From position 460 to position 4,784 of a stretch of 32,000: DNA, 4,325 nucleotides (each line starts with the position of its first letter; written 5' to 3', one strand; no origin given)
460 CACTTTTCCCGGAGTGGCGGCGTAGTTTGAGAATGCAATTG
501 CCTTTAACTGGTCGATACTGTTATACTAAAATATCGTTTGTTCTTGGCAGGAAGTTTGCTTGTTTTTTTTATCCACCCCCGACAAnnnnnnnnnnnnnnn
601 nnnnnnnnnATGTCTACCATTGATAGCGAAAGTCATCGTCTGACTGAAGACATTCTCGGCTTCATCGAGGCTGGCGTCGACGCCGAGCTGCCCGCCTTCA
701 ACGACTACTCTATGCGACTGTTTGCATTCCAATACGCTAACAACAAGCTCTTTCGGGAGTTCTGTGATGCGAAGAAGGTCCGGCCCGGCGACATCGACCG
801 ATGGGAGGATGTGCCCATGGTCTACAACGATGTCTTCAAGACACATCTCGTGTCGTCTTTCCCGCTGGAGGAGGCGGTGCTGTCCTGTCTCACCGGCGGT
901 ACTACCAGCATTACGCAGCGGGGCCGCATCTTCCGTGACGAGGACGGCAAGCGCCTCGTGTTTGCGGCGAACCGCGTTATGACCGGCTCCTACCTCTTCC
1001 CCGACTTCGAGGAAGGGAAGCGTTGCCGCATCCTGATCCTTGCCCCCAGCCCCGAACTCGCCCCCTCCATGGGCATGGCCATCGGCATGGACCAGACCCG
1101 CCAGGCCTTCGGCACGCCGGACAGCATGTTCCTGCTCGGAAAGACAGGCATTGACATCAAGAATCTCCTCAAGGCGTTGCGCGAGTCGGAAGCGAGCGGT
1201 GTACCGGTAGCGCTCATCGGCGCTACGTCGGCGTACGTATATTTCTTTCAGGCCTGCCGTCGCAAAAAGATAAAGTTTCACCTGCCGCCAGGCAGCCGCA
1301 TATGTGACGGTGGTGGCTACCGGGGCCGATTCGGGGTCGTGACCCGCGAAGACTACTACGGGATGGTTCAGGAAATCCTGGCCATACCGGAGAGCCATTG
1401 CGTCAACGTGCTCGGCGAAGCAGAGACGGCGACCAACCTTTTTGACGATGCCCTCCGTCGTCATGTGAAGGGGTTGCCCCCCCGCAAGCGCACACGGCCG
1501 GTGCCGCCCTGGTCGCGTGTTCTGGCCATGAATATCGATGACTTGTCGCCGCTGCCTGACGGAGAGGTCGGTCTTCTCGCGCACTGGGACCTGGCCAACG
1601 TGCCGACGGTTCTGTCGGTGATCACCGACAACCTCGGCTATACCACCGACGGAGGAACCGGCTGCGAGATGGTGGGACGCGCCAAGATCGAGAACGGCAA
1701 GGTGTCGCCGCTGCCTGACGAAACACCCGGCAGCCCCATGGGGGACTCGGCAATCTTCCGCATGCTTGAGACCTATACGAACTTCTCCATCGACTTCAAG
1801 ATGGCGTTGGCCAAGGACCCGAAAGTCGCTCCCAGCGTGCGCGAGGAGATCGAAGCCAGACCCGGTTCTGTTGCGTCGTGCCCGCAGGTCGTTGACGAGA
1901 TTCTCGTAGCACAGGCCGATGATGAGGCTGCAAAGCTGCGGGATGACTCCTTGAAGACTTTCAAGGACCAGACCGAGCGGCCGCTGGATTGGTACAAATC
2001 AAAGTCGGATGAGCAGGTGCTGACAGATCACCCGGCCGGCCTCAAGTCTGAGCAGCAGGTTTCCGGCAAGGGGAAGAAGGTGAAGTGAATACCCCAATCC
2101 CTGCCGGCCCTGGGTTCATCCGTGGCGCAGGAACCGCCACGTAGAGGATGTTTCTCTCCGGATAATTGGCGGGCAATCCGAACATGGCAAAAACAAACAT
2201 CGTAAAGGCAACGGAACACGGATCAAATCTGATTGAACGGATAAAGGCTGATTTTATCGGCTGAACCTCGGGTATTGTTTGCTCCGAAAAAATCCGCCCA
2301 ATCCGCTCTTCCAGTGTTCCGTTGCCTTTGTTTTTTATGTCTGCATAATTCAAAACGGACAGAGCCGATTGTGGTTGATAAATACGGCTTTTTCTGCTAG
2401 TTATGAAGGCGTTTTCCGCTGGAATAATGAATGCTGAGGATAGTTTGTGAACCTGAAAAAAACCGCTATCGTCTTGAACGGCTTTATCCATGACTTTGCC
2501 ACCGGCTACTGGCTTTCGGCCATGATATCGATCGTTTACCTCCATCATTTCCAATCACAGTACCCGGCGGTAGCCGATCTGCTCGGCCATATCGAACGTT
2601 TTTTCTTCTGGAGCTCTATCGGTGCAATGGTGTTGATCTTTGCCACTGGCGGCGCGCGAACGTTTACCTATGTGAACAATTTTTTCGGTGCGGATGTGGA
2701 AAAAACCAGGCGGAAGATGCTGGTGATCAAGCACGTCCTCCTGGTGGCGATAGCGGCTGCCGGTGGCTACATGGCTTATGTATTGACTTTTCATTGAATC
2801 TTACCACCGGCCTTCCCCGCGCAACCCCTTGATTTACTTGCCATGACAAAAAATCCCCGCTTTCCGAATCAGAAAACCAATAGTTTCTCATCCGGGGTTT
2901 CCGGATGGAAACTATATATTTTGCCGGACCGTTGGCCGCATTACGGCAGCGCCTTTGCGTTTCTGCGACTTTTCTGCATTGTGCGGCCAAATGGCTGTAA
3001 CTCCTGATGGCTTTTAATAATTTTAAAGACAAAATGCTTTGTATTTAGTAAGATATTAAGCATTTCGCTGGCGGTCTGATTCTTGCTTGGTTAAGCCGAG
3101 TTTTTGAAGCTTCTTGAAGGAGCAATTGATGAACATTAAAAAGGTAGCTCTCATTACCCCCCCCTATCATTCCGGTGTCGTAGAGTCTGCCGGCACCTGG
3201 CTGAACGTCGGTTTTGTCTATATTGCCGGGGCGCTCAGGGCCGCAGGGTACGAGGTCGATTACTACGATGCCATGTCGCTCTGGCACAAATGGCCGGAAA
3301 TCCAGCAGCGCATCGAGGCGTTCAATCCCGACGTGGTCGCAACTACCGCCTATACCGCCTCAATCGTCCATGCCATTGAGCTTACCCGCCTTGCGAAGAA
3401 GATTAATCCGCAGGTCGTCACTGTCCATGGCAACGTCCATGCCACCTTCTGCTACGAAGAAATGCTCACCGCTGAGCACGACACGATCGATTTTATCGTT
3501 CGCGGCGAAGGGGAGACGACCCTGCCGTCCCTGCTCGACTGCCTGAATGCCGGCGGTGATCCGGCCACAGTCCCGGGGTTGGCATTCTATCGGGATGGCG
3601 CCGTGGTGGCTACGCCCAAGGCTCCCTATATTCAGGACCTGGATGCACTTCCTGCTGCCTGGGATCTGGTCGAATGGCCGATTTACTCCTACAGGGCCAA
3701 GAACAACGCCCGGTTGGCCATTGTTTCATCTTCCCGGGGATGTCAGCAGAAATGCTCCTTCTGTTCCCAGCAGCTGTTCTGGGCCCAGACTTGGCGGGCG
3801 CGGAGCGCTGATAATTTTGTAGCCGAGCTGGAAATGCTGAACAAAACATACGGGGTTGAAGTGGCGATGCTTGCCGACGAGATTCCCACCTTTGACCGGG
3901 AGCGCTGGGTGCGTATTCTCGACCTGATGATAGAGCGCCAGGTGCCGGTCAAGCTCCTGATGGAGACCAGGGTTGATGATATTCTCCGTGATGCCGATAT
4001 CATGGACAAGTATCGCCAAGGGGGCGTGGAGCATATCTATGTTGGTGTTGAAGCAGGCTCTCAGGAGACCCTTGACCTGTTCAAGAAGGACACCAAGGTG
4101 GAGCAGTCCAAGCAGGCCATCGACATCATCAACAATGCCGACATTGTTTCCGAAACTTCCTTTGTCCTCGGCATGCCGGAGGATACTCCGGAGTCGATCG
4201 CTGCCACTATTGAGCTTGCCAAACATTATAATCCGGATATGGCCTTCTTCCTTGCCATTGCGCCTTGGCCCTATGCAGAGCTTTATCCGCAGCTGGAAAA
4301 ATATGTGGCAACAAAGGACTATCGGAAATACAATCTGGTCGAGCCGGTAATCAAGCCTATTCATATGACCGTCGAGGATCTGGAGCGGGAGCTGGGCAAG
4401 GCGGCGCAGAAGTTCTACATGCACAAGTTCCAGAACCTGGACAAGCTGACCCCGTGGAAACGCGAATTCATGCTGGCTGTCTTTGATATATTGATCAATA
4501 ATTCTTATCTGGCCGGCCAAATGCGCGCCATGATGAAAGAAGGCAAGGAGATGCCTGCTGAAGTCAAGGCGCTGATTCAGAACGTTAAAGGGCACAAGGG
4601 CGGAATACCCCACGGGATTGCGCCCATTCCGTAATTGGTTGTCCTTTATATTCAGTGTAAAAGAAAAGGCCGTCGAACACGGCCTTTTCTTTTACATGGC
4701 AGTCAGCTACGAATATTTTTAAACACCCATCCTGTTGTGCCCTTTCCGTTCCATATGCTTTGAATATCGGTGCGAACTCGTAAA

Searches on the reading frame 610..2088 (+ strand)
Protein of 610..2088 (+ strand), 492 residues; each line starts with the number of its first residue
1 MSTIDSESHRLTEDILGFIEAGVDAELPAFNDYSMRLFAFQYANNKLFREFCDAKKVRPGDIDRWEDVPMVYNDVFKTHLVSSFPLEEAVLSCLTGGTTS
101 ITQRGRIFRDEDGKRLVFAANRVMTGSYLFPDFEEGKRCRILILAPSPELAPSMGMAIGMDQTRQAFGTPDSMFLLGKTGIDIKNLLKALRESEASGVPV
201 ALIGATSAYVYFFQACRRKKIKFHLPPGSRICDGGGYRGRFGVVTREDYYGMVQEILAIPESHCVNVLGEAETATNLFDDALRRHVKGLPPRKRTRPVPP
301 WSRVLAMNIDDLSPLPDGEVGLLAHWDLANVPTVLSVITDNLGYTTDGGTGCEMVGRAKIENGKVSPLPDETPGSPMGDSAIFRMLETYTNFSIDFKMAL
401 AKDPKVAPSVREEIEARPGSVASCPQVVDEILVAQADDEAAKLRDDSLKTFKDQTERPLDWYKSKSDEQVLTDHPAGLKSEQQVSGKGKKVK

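Call 95: search_protein_families(library=pfam, proteins=[window:610-2088:+], max_evalue=0.001)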
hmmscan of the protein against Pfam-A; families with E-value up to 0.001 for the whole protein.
window:610-2088:+ (492 aa): 1 family
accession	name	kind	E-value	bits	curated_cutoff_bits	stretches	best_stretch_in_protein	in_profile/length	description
PF04443.18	LuxE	-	3.3e-17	62.9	24.9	1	24-356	32-365/391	Acyl-protein synthetase, LuxE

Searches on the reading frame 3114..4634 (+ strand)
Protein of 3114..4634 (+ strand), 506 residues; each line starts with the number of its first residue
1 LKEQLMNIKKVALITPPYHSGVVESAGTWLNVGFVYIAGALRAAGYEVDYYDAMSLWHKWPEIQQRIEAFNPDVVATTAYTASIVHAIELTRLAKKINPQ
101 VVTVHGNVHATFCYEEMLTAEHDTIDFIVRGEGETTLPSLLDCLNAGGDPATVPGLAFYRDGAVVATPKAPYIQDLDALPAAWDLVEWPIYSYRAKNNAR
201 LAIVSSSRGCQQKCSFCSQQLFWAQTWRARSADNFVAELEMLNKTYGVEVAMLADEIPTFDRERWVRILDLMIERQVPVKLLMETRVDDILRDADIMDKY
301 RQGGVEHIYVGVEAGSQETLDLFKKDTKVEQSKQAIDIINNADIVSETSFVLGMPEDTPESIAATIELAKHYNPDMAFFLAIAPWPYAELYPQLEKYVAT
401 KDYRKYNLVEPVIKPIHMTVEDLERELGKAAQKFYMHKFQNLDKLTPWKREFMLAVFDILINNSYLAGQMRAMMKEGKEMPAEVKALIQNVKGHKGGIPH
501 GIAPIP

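Call 95: search_protein_families(library=pfam, proteins=[window:3114-4634:+], max_evalue=0.001)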
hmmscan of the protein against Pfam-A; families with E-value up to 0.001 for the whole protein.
window:3114-4634:+ (506 aa): 2 families
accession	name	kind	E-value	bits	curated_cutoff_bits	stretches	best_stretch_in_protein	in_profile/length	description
PF02310.24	B12-binding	-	1.2e-29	103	32.1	1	22-140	5-120/121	B12 binding domain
PF04055.27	Radical_SAM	-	2.2e-19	70.7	29.5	1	205-369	2-166/166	Radical SAM superfamily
